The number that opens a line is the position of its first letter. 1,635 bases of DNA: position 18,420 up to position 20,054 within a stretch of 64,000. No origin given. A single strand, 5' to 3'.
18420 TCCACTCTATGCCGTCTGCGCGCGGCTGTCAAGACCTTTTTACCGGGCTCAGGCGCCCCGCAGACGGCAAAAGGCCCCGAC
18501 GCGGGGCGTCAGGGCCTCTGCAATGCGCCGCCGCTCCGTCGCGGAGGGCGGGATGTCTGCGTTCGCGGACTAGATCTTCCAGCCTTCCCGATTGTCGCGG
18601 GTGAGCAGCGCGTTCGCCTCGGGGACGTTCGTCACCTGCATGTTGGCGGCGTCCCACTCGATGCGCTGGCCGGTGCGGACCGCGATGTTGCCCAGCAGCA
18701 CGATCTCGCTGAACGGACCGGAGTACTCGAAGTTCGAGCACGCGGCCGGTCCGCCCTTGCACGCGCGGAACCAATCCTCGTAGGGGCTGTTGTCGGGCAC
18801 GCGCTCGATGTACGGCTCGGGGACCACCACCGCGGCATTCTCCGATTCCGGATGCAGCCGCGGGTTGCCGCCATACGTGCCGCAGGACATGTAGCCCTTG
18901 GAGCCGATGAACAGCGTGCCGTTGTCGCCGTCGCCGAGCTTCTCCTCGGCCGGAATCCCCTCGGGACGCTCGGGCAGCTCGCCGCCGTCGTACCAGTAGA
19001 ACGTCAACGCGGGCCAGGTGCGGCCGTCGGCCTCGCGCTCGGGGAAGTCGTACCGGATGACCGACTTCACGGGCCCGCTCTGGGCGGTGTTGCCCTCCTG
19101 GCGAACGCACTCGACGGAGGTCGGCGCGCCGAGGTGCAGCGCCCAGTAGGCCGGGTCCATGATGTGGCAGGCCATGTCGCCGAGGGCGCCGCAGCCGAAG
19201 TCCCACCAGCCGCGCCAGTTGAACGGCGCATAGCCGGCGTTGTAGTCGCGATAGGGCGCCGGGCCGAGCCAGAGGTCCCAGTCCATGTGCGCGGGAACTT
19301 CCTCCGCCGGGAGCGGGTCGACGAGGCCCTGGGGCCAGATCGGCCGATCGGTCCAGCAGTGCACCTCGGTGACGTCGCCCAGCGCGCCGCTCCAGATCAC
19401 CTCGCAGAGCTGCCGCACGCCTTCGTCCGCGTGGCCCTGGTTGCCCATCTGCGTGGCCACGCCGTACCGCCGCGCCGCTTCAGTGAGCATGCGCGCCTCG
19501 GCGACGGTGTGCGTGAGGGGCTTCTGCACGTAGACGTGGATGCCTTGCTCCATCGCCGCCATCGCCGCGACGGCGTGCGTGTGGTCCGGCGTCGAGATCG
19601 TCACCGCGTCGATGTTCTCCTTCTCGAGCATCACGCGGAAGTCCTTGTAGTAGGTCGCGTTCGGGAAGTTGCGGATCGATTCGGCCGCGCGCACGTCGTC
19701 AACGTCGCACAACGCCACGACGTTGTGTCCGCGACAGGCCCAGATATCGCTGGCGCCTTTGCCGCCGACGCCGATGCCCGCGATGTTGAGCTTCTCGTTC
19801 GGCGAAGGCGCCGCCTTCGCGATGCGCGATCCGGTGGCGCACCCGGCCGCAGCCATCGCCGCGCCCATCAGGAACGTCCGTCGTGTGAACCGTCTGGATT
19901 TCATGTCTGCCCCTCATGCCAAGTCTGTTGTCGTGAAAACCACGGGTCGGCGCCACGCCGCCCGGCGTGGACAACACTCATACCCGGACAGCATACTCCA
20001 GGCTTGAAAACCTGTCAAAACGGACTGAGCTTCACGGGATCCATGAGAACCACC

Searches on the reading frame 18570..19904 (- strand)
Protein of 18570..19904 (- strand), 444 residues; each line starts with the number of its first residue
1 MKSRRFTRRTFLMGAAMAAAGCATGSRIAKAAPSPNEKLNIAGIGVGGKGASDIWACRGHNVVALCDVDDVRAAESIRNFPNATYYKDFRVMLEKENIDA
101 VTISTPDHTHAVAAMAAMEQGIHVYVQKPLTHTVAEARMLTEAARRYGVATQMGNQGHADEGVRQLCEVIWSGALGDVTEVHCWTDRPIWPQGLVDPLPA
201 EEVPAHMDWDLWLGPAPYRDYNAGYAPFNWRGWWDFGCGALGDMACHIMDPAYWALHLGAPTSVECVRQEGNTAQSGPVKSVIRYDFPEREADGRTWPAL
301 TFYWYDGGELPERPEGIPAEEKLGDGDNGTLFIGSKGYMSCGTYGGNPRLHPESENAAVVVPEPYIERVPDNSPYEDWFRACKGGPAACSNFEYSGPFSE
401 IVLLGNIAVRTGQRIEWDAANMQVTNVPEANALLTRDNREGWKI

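Call 14: search_protein_families(library=pfam, proteins=[window:18570-19904:-], max_evalue=0.01)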
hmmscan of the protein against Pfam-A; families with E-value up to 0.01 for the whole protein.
window:18570-19904:- (444 aa): 4 families
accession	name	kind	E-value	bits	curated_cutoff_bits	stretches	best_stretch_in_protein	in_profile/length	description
PF19051.5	GFO_IDH_MocA_C2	-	3.3e-22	79.7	23.3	2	196-265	41-112/254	Oxidoreductase family, C-terminal alpha/beta domain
PF01408.29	GFO_IDH_MocA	-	4.6e-19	69.7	24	1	40-154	2-119/120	Oxidoreductase family, NAD-binding Rossmann fold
PF22725.1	GFO_IDH_MocA_C3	-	1.2e-07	32.2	27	1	223-269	28-73/124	GFO/IDH/MocA C-terminal domain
PF02894.22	GFO_IDH_MocA_C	-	0.0025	18.1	22.9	1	218-270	19-70/218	Oxidoreductase family, C-terminal alpha/beta domain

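Call 26: list_cluster_members(proteins=[P0002, window:18570-19904:-])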
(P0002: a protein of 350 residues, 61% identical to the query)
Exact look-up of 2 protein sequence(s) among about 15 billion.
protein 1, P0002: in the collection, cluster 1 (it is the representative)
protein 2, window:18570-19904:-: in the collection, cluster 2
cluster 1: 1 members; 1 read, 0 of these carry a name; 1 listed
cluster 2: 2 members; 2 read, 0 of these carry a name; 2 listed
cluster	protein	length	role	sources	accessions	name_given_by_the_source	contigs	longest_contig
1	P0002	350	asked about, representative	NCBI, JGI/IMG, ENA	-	-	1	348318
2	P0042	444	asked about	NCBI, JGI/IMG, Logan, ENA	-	-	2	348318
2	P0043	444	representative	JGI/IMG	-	-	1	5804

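Call 46: find_related_loci(query=window:18570-19904:-, collection=genome_contigs, flank=4000)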
Query window:18570-19904:- (444 aa) in genome_contigs; peptide patterns used: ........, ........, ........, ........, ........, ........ (x = any residue, [..] = any of these).
599 stretches matched a pattern (row limit reached: there are more); 590 encode a relative of the query (tblastn E <= 1e-3); the best 80 are kept; 80 distinct loci.
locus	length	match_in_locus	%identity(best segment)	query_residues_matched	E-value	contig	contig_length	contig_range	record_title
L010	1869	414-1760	61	1-444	2e-180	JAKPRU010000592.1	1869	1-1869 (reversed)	MAG: Candidatus Omnitrophota bacterium isolate JPNA_maxbin.304_sub k141_1232169, whole genome shotgun sequence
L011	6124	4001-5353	57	1-444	1e-169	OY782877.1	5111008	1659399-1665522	MAG: Candidatus Hydrogenedentes bacterium isolate 28e603e2-5466-4732-bb1a-a7370d5bccbd genome assembly, chromosome: 1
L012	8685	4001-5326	57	1-444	6e-162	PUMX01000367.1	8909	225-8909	MAG: Candidatus Hydrogenedentota bacterium isolate B1Sed10_210R1 B1-Sed10-C11519, whole genome shotgun sequence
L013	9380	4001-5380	53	4-444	3e-157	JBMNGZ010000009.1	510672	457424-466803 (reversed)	MAG: Candidatus Hydrogenedentales bacterium isolate SBF912LR0HQ0180 contig_52028, whole genome shotgun sequence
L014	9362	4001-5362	52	1-444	2e-154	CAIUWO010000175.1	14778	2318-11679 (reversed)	MAG: Candidatus Hydrogenedentes bacterium isolate Loclat_bin-18389 genome assembly, contig: bin-18389:0175/1056, whole g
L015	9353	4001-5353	53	1-444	3e-154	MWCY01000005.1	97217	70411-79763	MAG: Candidatus Hydrogenedentes bacterium ADurb.Bin170 BWY07_contig000005, whole genome shotgun sequence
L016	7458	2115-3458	50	4-444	9e-148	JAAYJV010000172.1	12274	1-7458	MAG: Candidatus Hydrogenedens sp. isolate AS10tlH2TH_339 360250_AS10, whole genome shotgun sequence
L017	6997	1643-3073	49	3-444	8e-143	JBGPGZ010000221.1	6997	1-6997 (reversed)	MAG: Cyclobacteriaceae bacterium isolate OBJ_0618_7090110_370 k141_9647893_length_6997_cov_13.0000, whole genome shotgun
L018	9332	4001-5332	52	1-444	6e-142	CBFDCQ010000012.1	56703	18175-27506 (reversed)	MAG TPA_asm: uncultured bacterium isolate SRR26215682_binner13_Refined_62 genome assembly, contig: ERZ25073476.79, whole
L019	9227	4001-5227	55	35-444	8e-142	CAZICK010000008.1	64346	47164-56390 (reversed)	MAG TPA_asm: uncultured Pirellulales bacterium isolate binchicken_co234_319 genome assembly, contig: NODE_114_length_643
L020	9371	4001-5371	52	2-444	7e-141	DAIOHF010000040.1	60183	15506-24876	MAG TPA_asm: Sedimentisphaerales bacterium isolate CTOTU29512 NODE_372_length_60183_cov_14.030535, whole genome shotgun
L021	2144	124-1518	47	1-444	4e-148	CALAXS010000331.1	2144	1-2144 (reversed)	MAG TPA_asm: uncultured bacterium isolate ERR2206756_bin.59_CONCOCT_v1.1_MAG genome assembly, contig: ERZ887841.41441, w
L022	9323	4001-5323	52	5-444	1e-137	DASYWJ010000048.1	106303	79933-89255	MAG TPA_asm: Tepidisphaeraceae bacterium isolate SMAG_U6278 k141_474354, whole genome shotgun sequence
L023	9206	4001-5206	51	34-444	2e-137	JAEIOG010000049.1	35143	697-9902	MAG: Phycisphaerae bacterium isolate MAG24 NODE_985_length_35143_cov_1151.712257, whole genome shotgun sequence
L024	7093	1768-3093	52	2-439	6e-137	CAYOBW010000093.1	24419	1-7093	MAG TPA_asm: uncultured Victivallales bacterium isolate SRP272421_co2_758 genome assembly, contig: NODE_5321_length_2441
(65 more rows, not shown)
